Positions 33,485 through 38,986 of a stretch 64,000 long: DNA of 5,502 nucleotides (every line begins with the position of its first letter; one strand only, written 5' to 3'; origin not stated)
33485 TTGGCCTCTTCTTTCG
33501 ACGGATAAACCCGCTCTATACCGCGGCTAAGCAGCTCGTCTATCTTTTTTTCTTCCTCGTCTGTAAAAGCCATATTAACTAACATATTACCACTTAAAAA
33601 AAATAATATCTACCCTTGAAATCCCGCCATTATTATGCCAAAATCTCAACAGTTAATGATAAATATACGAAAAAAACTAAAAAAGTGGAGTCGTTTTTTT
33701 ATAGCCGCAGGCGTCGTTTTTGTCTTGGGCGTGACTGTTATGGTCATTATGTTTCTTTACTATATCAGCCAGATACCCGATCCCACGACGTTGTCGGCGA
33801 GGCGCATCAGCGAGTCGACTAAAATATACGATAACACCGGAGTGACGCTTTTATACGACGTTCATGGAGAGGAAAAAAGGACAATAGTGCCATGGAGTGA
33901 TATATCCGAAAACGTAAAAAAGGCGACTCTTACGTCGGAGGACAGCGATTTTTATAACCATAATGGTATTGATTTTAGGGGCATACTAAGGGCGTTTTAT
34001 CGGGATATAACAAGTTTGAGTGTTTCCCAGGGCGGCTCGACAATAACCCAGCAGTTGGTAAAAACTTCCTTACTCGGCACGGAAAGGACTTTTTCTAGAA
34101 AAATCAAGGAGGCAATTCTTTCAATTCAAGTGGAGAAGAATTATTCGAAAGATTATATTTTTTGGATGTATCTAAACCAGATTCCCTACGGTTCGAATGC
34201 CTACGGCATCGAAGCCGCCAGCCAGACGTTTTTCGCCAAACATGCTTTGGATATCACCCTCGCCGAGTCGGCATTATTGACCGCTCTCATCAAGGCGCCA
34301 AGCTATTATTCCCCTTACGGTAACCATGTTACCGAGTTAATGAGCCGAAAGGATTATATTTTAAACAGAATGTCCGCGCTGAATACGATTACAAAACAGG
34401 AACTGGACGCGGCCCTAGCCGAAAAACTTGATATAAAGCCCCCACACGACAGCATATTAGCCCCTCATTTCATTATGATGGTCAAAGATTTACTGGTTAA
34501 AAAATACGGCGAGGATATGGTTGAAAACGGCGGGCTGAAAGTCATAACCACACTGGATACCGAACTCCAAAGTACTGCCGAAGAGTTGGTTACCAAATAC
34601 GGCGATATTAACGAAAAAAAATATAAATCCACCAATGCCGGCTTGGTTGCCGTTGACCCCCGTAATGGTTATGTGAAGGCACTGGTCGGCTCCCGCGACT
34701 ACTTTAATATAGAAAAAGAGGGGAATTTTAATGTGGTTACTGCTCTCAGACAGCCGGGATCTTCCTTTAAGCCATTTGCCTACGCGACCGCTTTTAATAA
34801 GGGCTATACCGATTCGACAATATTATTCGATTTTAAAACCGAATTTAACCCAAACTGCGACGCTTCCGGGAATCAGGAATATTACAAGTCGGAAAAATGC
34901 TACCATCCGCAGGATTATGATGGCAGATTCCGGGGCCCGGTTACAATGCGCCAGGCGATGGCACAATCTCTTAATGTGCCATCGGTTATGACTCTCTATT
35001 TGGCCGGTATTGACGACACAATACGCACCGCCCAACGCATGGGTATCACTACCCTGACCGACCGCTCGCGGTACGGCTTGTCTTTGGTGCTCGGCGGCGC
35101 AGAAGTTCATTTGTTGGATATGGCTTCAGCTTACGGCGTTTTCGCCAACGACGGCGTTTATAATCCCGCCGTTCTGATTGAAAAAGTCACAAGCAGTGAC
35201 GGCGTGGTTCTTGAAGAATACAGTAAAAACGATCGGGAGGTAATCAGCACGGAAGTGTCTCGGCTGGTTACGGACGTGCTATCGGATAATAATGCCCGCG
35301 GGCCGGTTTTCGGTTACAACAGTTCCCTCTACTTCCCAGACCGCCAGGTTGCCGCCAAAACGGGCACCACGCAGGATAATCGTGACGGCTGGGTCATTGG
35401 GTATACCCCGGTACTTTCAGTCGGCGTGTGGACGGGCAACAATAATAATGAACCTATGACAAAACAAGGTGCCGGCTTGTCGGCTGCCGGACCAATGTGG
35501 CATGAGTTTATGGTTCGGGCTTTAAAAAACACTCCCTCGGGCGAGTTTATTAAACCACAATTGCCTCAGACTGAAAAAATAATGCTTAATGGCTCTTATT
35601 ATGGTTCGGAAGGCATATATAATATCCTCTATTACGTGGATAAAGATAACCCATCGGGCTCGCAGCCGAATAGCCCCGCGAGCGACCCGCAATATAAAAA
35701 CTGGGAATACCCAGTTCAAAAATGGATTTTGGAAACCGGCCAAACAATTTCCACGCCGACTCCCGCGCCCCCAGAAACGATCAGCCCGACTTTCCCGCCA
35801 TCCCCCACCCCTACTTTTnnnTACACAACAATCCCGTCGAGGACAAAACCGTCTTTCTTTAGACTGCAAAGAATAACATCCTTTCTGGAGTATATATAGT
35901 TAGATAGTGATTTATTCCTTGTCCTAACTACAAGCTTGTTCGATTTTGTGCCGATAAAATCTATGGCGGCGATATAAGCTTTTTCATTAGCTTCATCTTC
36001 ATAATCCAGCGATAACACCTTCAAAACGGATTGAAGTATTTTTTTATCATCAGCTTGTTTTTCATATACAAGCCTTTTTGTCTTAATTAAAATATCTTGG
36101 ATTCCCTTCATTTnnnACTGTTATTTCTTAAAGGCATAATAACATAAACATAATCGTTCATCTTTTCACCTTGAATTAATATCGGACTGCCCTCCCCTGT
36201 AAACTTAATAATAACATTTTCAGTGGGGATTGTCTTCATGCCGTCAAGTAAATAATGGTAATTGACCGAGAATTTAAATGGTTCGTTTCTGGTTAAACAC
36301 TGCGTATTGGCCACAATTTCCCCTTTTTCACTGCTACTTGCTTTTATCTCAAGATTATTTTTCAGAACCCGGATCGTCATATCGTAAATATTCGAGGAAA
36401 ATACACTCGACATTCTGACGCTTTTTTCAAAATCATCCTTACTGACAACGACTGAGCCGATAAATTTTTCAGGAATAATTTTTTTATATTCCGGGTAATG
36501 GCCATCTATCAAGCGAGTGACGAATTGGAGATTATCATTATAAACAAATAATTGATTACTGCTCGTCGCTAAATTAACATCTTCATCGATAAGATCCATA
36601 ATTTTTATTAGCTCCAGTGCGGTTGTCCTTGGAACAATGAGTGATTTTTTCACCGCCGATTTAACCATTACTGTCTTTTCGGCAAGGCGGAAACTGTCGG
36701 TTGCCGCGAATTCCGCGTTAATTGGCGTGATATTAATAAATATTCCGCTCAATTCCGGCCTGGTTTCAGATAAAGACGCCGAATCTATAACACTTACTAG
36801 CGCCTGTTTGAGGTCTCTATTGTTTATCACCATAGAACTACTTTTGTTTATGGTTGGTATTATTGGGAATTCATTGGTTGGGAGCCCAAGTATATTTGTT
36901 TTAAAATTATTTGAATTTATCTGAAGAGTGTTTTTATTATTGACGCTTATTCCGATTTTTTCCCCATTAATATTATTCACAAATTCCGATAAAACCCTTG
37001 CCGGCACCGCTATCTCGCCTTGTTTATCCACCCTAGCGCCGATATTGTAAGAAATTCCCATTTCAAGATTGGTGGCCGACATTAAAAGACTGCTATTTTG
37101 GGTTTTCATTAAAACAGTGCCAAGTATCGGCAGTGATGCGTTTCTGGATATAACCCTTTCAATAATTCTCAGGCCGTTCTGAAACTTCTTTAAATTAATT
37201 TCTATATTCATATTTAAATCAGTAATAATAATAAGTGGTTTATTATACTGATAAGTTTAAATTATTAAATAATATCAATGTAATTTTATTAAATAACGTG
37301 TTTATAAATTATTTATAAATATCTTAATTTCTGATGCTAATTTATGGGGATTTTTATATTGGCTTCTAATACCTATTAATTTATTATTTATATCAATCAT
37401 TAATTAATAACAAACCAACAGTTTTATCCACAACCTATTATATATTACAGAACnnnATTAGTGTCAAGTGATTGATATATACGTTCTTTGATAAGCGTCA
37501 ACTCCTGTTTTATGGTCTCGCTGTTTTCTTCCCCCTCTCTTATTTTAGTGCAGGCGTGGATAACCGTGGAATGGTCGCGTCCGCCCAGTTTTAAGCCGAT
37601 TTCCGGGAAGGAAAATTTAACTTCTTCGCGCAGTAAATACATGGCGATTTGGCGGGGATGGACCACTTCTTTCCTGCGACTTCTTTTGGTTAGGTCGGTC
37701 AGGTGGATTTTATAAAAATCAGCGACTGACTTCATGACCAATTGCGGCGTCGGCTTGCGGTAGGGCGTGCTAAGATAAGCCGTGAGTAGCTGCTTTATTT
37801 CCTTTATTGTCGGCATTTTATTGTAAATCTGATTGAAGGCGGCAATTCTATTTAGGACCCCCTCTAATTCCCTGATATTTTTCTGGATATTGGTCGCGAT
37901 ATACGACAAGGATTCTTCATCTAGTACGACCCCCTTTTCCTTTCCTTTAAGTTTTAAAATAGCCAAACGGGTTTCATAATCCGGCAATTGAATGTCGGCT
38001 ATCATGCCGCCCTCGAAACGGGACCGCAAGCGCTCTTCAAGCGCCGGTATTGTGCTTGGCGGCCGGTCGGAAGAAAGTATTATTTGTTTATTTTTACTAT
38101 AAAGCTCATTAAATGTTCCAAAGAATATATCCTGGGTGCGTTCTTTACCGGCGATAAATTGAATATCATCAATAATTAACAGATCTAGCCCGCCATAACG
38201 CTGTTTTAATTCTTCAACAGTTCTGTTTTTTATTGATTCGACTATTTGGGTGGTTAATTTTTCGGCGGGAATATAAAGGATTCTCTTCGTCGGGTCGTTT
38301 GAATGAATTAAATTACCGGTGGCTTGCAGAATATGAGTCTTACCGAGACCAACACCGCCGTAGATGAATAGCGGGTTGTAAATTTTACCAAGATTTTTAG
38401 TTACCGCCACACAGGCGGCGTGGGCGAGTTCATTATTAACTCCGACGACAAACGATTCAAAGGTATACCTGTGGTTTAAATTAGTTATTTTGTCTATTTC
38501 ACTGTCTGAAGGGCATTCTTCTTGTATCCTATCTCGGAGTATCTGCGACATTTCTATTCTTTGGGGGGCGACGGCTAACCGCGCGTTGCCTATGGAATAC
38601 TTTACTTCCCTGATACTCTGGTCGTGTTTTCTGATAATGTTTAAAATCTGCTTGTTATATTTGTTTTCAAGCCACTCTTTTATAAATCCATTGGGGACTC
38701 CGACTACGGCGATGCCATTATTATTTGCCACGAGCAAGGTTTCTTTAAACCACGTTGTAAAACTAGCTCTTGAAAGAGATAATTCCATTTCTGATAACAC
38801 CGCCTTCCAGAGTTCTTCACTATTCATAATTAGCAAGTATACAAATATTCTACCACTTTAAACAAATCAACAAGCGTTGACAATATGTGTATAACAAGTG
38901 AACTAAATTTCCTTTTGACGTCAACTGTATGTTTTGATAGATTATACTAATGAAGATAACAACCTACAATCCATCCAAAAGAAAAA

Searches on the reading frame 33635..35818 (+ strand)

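Call 46: search_protein_families(library=pfam, proteins=[window:33635-35818:+], max_evalue=0.001)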
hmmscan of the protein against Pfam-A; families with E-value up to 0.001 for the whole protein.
window:33635-35818:+ (728 aa): 2 families
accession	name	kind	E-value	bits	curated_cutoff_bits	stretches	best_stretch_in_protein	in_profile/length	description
PF00912.28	Transgly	-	5.8e-60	202.2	27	1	75-246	7-177/178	Transglycosylase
PF00905.27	Transpeptidase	-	2e-21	76.9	22.1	1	337-625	3-297/299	Penicillin binding protein transpeptidase domain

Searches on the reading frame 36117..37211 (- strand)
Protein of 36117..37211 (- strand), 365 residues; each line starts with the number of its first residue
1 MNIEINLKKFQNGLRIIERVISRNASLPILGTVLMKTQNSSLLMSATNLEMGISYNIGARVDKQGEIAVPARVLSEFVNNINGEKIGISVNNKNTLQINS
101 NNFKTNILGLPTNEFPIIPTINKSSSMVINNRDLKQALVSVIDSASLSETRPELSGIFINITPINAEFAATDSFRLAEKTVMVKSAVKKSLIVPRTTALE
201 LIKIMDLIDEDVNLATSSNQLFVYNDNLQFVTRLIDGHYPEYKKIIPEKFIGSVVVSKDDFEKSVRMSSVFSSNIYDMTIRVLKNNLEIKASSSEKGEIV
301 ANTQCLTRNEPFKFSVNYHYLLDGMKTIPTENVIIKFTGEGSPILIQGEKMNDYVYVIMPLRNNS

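Call 47: search_protein_families(library=pfam, proteins=[window:36117-37211:-], max_evalue=0.001)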
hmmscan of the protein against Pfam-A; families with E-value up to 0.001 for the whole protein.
window:36117-37211:- (365 aa): 3 families
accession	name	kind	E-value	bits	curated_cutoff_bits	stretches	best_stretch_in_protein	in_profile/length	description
PF00712.24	DNA_pol3_beta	-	7.4e-26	91.1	24.4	1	1-119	1-120/120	DNA polymerase III beta subunit, N-terminal domain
PF02767.21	DNA_pol3_beta_2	-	2.1e-25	89.7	27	1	129-241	2-116/116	DNA polymerase III beta subunit, central domain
PF02768.20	DNA_pol3_beta_3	-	1.1e-17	64.4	27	1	243-362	1-121/121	DNA polymerase III beta subunit, C-terminal domain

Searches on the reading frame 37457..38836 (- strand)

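Call 47: search_protein_families(library=pfam, proteins=[window:37457-38836:-], max_evalue=0.001)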
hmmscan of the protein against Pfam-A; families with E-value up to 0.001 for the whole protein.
window:37457-38836:- (460 aa): 6 families
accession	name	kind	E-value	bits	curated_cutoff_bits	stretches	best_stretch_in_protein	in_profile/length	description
PF00308.24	Bac_DnaA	-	6.1e-63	212.3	23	1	120-280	1-161/162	Bacterial DnaA ATPAse domain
PF08299.17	Bac_DnaA_C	-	5e-26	91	31.5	1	365-432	2-69/69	Bacterial dnaA protein helix-turn-helix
PF11638.13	DnaA_N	-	4.4e-14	52.4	24.6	1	7-69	1-64/65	DnaA N-terminal domain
PF01695.23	IstB_IS21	-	2.2e-05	24.5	24.1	1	156-258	95-194/238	IstB-like ATP binding protein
PF00004.35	AAA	-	0.00019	22.3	21.2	1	157-275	2-128/131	ATPase family associated with various cellular activities (AAA)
PF13173.12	AAA_14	-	0.00024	21.6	27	1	155-234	4-80/129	AAA domain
